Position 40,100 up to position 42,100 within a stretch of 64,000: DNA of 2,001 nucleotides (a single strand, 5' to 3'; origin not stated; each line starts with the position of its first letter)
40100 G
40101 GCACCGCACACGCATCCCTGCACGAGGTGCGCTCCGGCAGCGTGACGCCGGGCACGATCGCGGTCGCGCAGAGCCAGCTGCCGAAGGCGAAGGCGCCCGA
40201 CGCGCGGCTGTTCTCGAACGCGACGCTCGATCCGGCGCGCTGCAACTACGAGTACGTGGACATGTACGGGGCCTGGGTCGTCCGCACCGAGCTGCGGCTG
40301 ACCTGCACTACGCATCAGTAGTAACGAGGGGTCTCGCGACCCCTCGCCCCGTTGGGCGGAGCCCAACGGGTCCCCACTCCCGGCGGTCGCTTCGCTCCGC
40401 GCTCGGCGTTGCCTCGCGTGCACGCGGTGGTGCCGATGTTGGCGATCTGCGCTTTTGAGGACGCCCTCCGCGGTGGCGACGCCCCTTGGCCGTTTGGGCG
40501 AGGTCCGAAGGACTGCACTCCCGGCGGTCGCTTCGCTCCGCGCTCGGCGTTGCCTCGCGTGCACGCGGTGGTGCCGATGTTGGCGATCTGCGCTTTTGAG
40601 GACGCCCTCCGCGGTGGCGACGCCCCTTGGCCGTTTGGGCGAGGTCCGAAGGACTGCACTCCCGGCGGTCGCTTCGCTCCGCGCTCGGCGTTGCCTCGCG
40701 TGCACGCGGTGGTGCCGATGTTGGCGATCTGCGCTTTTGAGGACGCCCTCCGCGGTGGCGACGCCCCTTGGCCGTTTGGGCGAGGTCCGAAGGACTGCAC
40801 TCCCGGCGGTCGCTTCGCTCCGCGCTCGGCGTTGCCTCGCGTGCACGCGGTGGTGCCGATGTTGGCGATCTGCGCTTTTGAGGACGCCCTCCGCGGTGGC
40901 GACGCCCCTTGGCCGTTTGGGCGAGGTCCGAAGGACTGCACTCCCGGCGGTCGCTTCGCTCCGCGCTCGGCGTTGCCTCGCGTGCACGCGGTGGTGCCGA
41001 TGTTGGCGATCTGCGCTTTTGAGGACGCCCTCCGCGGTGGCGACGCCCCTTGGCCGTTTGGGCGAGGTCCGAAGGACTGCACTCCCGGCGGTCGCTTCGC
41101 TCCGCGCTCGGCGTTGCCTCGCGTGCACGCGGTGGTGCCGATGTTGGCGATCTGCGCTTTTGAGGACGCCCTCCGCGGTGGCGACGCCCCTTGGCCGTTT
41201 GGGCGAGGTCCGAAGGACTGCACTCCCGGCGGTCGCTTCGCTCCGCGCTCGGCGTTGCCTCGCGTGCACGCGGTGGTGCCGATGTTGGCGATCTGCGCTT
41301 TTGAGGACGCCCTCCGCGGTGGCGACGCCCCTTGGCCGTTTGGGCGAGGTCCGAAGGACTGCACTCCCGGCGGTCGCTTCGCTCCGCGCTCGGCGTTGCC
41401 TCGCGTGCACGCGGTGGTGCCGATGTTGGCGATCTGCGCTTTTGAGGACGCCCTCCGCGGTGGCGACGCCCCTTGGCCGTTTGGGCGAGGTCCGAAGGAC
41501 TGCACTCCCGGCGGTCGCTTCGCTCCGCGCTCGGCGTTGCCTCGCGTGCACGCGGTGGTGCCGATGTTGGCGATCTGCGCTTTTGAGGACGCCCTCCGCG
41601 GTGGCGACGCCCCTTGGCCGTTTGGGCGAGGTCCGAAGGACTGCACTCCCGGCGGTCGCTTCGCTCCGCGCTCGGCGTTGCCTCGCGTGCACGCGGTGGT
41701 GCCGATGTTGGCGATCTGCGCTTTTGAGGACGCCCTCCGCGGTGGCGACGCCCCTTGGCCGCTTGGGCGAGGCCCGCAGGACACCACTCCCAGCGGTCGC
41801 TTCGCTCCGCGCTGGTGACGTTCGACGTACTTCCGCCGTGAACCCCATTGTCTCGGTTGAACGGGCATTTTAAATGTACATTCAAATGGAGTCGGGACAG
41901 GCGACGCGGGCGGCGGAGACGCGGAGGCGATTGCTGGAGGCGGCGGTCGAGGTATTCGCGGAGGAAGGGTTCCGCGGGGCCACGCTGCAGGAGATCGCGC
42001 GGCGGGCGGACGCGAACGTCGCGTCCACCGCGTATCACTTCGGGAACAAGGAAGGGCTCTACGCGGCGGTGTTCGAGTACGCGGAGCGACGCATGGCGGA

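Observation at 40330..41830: Near-perfect 141-bp x 10 tandem array between a small secreted-protein gene and the tetR/RND efflux operon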

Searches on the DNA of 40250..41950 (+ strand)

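Call 32: search_rna_families(source=window, start=40250, end=41950, threshold=evalue, max_evalue=1)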
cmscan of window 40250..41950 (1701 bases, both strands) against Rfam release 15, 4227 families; matches with E-value up to 1: 0.
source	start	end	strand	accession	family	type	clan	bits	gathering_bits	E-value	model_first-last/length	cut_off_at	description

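Call 66: build_rna_model(alignment_id=A2, structure=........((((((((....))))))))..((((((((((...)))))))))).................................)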
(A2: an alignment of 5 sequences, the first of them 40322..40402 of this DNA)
Model R1 built from alignment A2 (5 sequences, 86 columns); structure: as given.
model positions 81; base pairs 18; branch points 1; effective number of sequences 1.49; information 0.701 bits per position. Calibrated on 0.2 Mb of random sequence (short: E-values are rough).
structure used (alignment columns):
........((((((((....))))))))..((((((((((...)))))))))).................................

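Call 67: search_with_rna_model(model_id=R1, sources=[window, L023, L024, L028, L029, L033, L034, L035, L036, L011, L017, L021, L022, L025, L026, L027], max_evalue=1, show_alignments=0)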
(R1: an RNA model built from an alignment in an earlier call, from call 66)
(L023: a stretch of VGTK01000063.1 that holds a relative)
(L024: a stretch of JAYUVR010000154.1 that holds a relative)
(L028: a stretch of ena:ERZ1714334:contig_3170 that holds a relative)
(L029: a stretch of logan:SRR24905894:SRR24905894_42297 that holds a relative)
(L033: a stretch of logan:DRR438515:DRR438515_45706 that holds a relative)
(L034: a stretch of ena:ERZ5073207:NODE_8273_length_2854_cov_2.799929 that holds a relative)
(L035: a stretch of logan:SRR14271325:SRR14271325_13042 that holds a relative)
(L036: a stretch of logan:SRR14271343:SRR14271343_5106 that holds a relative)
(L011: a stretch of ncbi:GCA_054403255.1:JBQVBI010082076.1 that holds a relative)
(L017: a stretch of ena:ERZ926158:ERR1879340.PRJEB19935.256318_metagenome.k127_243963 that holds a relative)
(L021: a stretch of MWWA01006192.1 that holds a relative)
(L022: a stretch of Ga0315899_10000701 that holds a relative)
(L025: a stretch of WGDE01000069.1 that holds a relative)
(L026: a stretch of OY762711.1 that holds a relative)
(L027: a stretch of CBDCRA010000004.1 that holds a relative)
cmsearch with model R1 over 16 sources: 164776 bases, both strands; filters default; matches with E-value up to 1: 41.
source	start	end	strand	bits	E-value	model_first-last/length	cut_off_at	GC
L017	465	545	+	104.1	1.4e-24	1-81/81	no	0.75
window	40322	40402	+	101.6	6e-24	1-81/81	no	0.75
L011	1895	1975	+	101.6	6e-24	1-81/81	no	0.75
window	10288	10368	-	96.1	1.7e-22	1-81/81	no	0.77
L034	1969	2049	+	93.6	7.3e-22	1-81/81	no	0.73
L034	1854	1933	+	92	2e-21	1-81/81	no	0.77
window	40466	40543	+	36.5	5.1e-07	1-81/81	no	0.74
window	40607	40684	+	36.5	5.1e-07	1-81/81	no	0.74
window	40748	40825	+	36.5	5.1e-07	1-81/81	no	0.74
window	40889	40966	+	36.5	5.1e-07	1-81/81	no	0.74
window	41030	41107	+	36.5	5.1e-07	1-81/81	no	0.74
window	41171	41248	+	36.5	5.1e-07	1-81/81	no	0.74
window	41312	41389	+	36.5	5.1e-07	1-81/81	no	0.74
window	41453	41530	+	36.5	5.1e-07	1-81/81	no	0.74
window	41594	41671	+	36.5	5.1e-07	1-81/81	no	0.74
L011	2039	2116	+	36.5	5.1e-07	1-81/81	no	0.74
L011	2180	2257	+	34.7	1.4e-06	1-81/81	no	0.77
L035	4274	4302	+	33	4e-06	1-29/81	3'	0.79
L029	4316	4347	+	30.8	1.5e-05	1-32/81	3'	0.81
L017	620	686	+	29.9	2.5e-05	1-81/81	no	0.84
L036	4274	4299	+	28.7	5.2e-05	1-26/81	3'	0.77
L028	8569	8627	+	24.6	0.0006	1-81/81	no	0.8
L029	4269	4343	-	21.9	0.003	1-81/81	no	0.72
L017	418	492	-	19.4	0.013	1-81/81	no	0.69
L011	1848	1922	-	19.3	0.014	1-81/81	no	0.68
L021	2348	2376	-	19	0.017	1-81/81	no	0.76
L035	4227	4301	-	18.2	0.028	1-81/81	no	0.71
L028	8329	8392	+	17.7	0.037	1-81/81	no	0.69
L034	1880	1904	-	17.7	0.039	25-49/81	no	0.76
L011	988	1059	+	16.4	0.081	1-81/81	no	0.78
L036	4278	4297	-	16.1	0.1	5-24/81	no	0.85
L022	1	36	+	15.4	0.15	41-81/81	5'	0.81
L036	3336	3409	+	15.2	0.17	1-81/81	no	0.76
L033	2297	2368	+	14.5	0.26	1-81/81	no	0.76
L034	1995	2018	-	14.2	0.3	26-49/81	no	0.79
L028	8951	9022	+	14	0.36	1-81/81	no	0.74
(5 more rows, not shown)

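Call 85: search_with_rna_model(model_id=R1, sources=[L038, L039, L040, L041, L042, L043], max_evalue=1)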
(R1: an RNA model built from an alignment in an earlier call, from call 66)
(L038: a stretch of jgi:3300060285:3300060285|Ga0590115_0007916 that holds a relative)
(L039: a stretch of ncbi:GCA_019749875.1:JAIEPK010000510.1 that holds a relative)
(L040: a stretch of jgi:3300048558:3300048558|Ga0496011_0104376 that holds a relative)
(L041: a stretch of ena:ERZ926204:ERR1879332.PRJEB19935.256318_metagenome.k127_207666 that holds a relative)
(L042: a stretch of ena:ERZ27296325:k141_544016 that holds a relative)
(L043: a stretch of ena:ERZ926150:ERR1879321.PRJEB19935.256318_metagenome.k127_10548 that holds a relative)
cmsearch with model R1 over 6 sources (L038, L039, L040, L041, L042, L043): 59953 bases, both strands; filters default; matches with E-value up to 1: 21.
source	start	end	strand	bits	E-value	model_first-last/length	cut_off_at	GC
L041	9267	9347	+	98.6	1.3e-23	1-81/81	no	0.79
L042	9758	9838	+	95.5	8.7e-23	1-81/81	no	0.8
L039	8424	8504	+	93.8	2.3e-22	1-81/81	no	0.8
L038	5739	5819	+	73.5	4.4e-17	1-81/81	no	0.79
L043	9794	9825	+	35.7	3e-07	1-32/81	3'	0.78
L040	1266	1290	+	27.1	5.1e-05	1-25/81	3'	0.84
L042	9711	9785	-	20.8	0.0021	1-81/81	no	0.73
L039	8377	8451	-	20.7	0.0022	1-81/81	no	0.71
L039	8549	8614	+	19.6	0.0045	1-81/81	no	0.74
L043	9747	9821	-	19.5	0.0048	1-81/81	no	0.72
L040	1219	1290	-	17.8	0.013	4-81/81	5'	0.69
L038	5814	5884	-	16.3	0.032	1-81/81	no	0.75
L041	9390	9418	+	15.5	0.05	1-81/81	no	0.83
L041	9461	9489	+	15.5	0.05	1-81/81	no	0.83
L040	418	462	+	13.4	0.18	1-81/81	no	0.73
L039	7576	7620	+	13.4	0.18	1-81/81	no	0.73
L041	8391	8465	+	13.1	0.22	1-81/81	no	0.76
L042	8882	8956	+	13.1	0.22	1-81/81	no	0.76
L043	8918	8992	+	13.1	0.22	1-81/81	no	0.76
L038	4861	4935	+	13.1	0.22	1-81/81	no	0.72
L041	10265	10340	+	10.7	0.92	1-81/81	no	0.71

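Call 93: search_with_rna_model(model_id=R1, source=window, start=40440, end=40560, max_evalue=1, show_alignments=1)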
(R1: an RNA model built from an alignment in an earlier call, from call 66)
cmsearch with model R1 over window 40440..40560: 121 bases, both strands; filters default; matches with E-value up to 1: 1.
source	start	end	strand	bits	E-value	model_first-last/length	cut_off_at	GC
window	40466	40543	+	36.5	3.7e-10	1-81/81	no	0.74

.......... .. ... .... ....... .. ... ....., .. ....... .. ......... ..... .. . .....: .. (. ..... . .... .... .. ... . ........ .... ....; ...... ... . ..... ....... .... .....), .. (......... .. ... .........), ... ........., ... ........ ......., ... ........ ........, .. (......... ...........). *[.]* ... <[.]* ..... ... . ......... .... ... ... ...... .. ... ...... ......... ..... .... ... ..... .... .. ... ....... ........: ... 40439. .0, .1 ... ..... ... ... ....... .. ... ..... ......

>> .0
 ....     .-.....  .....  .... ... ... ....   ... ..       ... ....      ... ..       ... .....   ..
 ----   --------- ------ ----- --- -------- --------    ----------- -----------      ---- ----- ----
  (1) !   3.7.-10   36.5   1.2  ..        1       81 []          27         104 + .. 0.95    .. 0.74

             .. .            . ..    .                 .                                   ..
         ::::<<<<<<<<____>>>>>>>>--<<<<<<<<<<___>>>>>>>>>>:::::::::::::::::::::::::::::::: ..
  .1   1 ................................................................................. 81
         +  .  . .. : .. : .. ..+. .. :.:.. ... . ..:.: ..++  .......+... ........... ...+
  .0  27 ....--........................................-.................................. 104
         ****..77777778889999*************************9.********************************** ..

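Call 94: search_dna_similar(query=window:40322-40656:+, collection=plasmids, mode=distant, max_evalue=0.001, max_rows=10)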
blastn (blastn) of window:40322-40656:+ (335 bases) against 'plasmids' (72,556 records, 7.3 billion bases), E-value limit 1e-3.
No match.

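Call 95: search_dna_similar(query=window:40322-40656:+, collection=phages, mode=distant, max_evalue=0.001, max_rows=10)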
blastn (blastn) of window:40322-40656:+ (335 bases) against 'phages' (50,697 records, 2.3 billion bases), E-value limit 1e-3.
No match.

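Call 99: search_with_rna_model(model_id=R1, sources=[L044, L046], max_evalue=1)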
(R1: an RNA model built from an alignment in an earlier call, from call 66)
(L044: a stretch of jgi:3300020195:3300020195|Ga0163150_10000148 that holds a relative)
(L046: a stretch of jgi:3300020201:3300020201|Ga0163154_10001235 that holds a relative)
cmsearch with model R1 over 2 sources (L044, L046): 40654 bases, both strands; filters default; matches with E-value up to 1: 0.
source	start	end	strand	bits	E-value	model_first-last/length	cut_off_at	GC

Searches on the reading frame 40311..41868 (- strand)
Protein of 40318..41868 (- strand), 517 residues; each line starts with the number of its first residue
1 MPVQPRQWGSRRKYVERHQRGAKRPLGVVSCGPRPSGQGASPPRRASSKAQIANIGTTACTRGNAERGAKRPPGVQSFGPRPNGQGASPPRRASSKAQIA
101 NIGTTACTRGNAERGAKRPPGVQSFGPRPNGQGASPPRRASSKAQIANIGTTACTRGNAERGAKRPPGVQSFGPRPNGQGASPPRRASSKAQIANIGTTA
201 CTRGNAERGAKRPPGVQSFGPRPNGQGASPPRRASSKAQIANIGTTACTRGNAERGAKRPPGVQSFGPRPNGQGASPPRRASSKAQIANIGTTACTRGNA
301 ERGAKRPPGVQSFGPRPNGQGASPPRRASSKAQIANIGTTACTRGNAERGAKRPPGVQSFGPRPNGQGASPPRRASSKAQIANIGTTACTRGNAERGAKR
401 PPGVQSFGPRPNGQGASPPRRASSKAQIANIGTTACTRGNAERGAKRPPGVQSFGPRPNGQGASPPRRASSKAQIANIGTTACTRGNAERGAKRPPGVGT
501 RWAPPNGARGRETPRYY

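Call 26: search_protein_families(library=pfam, max_evalue=1, proteins=[window:40318-41868:-, window:40311-41840:-, window:40330-41848:-])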
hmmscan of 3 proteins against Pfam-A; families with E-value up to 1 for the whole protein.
window:40318-41868:- (517 aa): 1 family
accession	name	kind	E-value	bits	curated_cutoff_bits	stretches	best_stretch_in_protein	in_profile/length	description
PF05364.19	SecIII_SopE_N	-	2.1e-07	31.3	27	0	49-68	54-73/74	Salmonella type III secretion SopE effector N-terminus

window:40311-41840:- (510 aa): 2 families
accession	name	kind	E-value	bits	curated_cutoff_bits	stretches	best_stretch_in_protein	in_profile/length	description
PF07524.19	Bromo_TP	-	0.00052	20.4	24.6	0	51-74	44-67/77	Bromodomain associated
PF17821.6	DUF5583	-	0.11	12.9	25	0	34-60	83-109/130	Family of unknown function (DUF5583)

window:40330-41848:- (506 aa): 3 families
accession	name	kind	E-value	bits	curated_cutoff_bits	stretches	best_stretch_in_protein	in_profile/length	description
PF17391.7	Urocanase_N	-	2.2e-08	34.4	23.2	0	398-444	79-125/127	Urocanase N-terminal domain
PF17724.6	DUF5568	-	9.1e-07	29.3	32.4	2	422-469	77-124/185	Family of unknown function (DUF5568)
PF10642.14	Tom5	-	1.3e-06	28.7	26.1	0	64-75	27-38/46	Mitochondrial import receptor subunit or translocase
